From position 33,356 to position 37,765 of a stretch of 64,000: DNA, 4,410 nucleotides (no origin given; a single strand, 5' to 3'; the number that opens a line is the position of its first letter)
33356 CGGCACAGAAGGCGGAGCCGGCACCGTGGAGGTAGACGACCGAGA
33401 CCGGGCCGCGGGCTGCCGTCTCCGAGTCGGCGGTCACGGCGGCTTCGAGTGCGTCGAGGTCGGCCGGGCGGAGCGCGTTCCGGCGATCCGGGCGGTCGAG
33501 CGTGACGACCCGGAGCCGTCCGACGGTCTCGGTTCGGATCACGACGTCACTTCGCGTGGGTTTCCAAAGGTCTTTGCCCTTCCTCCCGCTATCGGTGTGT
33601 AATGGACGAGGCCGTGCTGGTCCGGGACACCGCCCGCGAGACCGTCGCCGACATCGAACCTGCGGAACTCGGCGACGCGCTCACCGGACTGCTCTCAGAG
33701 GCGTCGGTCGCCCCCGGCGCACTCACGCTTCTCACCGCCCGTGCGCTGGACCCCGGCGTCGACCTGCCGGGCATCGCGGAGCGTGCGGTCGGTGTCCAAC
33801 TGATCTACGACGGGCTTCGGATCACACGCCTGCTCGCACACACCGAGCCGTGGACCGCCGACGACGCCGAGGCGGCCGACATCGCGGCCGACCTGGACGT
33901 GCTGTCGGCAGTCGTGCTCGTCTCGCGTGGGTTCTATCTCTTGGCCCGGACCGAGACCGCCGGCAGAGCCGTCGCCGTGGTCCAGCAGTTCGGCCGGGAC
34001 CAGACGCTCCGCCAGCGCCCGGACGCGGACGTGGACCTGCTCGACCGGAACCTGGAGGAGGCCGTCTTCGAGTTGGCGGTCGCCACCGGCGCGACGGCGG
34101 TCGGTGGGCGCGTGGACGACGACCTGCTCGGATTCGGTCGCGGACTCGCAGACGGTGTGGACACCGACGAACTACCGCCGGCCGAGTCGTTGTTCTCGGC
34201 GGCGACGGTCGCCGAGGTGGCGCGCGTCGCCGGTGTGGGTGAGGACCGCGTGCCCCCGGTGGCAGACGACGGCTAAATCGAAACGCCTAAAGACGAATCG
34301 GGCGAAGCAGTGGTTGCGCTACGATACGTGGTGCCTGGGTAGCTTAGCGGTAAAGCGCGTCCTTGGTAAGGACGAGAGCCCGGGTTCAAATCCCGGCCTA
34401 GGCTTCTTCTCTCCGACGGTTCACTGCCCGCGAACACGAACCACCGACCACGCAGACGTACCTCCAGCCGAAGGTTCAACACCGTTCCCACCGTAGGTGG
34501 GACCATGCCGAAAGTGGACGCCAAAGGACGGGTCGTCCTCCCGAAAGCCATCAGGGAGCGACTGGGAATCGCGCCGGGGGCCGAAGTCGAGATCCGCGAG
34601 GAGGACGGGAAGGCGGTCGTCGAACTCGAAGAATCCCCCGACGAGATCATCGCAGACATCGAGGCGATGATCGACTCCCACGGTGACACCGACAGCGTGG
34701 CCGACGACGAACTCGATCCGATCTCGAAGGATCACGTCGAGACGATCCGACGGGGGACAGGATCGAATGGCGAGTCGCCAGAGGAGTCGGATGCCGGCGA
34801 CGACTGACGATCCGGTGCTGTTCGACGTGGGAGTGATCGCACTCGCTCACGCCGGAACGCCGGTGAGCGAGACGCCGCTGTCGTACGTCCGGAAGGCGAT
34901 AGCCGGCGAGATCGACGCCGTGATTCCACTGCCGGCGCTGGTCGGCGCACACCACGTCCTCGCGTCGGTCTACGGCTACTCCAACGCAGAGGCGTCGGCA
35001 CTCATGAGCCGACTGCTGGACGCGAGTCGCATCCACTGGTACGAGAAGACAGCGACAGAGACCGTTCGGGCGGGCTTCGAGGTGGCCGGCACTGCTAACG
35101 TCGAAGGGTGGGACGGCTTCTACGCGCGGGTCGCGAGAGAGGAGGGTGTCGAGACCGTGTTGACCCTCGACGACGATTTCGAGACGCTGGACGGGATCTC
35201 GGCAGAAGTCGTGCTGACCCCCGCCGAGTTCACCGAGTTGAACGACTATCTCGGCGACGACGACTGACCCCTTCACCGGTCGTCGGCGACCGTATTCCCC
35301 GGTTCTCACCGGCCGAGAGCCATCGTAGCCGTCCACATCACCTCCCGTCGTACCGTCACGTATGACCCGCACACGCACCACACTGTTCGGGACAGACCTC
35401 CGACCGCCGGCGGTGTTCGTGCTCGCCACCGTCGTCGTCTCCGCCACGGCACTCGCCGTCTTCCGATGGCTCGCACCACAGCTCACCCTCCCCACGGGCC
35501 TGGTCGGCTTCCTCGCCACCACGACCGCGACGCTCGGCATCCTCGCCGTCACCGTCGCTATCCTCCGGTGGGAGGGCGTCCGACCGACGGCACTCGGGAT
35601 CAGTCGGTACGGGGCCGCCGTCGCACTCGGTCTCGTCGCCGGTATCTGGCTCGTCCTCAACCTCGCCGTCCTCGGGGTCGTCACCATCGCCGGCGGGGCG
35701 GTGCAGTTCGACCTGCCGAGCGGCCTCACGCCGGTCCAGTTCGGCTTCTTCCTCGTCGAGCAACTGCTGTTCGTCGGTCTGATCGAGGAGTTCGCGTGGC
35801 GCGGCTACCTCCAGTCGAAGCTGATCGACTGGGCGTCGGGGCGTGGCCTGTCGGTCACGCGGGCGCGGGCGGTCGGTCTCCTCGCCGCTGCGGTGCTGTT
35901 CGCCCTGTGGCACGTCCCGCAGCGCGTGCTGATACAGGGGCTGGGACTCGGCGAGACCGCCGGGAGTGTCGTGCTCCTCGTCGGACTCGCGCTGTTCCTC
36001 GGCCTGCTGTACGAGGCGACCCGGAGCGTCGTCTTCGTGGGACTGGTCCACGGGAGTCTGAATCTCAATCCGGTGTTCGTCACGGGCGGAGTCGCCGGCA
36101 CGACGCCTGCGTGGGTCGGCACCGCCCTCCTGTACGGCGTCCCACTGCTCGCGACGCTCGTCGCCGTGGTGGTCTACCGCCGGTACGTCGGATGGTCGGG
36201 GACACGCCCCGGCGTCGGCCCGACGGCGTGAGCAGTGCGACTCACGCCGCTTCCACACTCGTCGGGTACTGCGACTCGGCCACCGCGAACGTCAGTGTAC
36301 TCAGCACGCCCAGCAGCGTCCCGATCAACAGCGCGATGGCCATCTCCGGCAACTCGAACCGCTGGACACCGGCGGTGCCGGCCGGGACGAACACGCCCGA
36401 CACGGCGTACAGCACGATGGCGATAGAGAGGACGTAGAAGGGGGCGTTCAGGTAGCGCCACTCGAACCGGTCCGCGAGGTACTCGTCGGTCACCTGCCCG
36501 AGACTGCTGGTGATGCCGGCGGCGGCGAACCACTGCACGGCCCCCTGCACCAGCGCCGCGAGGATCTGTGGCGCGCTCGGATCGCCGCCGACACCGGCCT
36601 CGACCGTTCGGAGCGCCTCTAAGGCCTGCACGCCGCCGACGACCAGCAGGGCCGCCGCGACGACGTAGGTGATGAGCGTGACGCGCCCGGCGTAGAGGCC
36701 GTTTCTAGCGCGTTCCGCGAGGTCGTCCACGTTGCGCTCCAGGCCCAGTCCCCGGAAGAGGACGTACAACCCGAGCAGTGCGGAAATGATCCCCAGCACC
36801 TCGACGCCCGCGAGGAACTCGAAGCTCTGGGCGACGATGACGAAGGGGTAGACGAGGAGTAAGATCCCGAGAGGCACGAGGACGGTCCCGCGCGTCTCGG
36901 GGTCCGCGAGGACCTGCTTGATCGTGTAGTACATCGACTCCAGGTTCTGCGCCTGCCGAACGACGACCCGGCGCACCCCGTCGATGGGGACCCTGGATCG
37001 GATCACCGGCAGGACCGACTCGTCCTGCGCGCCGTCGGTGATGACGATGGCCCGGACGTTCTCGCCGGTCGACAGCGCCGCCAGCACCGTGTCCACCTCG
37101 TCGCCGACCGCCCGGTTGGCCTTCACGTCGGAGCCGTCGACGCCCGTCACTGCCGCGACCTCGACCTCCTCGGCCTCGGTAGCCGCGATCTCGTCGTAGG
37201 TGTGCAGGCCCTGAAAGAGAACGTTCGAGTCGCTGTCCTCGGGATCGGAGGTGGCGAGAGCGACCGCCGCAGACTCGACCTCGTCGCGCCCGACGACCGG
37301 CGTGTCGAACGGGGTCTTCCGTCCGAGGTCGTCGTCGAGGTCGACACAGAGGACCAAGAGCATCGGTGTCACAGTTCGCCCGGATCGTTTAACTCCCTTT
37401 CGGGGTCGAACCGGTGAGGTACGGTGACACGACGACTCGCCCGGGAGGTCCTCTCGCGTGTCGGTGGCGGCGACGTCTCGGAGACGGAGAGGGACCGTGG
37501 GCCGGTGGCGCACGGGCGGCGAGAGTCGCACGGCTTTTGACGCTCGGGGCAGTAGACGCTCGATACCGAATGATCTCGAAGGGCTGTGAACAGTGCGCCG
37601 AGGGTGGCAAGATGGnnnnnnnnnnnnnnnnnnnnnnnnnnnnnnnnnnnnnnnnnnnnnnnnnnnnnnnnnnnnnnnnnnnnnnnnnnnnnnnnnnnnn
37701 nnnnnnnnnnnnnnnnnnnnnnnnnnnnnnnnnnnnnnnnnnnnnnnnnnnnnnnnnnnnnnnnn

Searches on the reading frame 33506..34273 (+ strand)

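Call 67: search_protein_families(library=pfam, proteins=[window:33506-34273:+], max_evalue=0.00001)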
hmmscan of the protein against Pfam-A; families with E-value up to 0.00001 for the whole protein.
window:33506-34273:+ (256 aa): 1 family
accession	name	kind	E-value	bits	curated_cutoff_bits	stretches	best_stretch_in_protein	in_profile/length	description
PF23426.1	DUF7114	-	3.9e-76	255.7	27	1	33-241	1-209/210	Family of unknown function (DUF7114)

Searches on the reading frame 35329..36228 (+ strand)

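Call 67: search_protein_families(library=pfam, proteins=[window:35329-36228:+], max_evalue=0.00001)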
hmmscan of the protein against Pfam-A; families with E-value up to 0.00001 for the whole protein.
window:35329-36228:+ (300 aa): 1 family
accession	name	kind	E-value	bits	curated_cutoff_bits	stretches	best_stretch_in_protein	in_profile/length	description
PF02517.21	Rce1-like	-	6.2e-15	55.7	22.4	1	140-246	6-92/93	Type II CAAX prenyl endopeptidase Rce1-like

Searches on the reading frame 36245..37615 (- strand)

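Call 67: search_protein_families(library=pfam, proteins=[window:36245-37615:-], max_evalue=0.00001)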
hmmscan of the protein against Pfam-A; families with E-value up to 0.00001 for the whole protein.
window:36245-37615:- (457 aa): 1 family
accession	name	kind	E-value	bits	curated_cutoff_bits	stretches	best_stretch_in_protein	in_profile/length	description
PF04123.18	DUF373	-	2e-110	369.8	28.3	1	86-432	2-330/335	Domain of unknown function (DUF373)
